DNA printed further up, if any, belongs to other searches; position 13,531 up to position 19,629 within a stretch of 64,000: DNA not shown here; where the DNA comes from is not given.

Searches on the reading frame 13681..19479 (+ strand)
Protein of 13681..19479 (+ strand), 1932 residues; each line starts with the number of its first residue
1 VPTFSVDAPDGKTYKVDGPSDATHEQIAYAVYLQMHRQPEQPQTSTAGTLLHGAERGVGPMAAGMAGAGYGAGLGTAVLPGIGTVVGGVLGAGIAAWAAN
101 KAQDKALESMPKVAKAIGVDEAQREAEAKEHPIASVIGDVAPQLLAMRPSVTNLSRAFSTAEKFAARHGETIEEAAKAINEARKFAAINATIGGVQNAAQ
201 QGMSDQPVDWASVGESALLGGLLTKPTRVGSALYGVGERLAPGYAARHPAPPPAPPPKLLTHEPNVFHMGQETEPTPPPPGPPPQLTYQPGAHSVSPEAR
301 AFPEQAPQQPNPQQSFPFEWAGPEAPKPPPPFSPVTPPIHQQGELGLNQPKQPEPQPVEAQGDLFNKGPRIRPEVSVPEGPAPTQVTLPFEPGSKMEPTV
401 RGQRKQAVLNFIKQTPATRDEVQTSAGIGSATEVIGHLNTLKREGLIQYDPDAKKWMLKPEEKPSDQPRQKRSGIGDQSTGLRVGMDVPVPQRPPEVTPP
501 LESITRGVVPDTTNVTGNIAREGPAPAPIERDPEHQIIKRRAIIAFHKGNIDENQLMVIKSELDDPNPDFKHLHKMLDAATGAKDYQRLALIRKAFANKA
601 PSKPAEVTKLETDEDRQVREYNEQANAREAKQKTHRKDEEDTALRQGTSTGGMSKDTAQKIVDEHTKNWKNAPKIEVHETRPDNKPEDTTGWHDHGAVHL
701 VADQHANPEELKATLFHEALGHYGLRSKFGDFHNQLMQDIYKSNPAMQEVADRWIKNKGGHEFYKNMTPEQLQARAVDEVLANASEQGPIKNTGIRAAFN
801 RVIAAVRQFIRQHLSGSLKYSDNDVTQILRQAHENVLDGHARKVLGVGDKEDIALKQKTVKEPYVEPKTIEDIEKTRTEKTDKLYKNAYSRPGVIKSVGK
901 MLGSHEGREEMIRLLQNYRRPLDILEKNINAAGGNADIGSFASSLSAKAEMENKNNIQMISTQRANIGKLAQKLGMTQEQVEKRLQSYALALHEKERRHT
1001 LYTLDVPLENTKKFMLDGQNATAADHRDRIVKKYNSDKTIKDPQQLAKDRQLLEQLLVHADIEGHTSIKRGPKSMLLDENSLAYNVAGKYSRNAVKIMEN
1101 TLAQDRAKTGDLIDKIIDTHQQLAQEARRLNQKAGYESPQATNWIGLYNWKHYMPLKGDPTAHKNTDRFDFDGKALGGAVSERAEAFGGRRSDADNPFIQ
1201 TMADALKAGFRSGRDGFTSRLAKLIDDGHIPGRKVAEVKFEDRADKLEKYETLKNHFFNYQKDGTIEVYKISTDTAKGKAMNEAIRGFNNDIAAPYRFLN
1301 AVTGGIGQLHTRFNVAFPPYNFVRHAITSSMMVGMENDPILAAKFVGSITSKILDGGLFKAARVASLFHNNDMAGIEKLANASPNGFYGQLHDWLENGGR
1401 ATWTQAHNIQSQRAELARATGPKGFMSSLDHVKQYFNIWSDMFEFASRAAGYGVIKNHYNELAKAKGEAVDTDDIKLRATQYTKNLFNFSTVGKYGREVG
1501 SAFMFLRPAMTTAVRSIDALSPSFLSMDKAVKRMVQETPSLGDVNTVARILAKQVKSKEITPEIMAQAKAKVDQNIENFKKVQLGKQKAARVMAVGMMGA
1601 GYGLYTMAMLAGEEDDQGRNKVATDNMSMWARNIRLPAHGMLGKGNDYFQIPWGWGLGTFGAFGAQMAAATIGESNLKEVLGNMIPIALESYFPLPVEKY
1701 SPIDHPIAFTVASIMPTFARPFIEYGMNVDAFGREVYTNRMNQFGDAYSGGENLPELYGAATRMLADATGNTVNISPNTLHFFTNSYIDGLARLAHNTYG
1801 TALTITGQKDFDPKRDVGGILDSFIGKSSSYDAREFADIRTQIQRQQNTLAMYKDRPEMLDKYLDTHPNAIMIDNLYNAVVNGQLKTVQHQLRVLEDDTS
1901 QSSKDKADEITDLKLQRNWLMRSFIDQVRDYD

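Call 40: search_protein_families(library=phrogs, proteins=[window:13681-19479:+], max_evalue=0.001)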
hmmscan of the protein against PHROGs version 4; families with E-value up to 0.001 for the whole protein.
window:13681-19479:+ (1932 aa): 0 families

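Call 41: search_solved_structures(query=window:13681-19479:+, max_evalue=1)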
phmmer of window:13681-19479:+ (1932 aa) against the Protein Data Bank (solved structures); distinct sequences matched with E-value up to 1: 0.

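Call 42: search_protein_families(library=pfam, proteins=[window:13681-19479:+], max_evalue=0.01)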
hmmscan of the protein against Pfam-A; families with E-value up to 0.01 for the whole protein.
window:13681-19479:+ (1932 aa): 2 families
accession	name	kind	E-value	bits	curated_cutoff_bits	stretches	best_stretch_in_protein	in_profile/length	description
PF18857.6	LPD38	-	8.1e-13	49.3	27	1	1641-1803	17-173/189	Large polyvalent protein associated domain 38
PF01726.22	LexA_DNA_bind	-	0.0022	18.2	23.7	1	404-453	7-62/65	LexA DNA binding domain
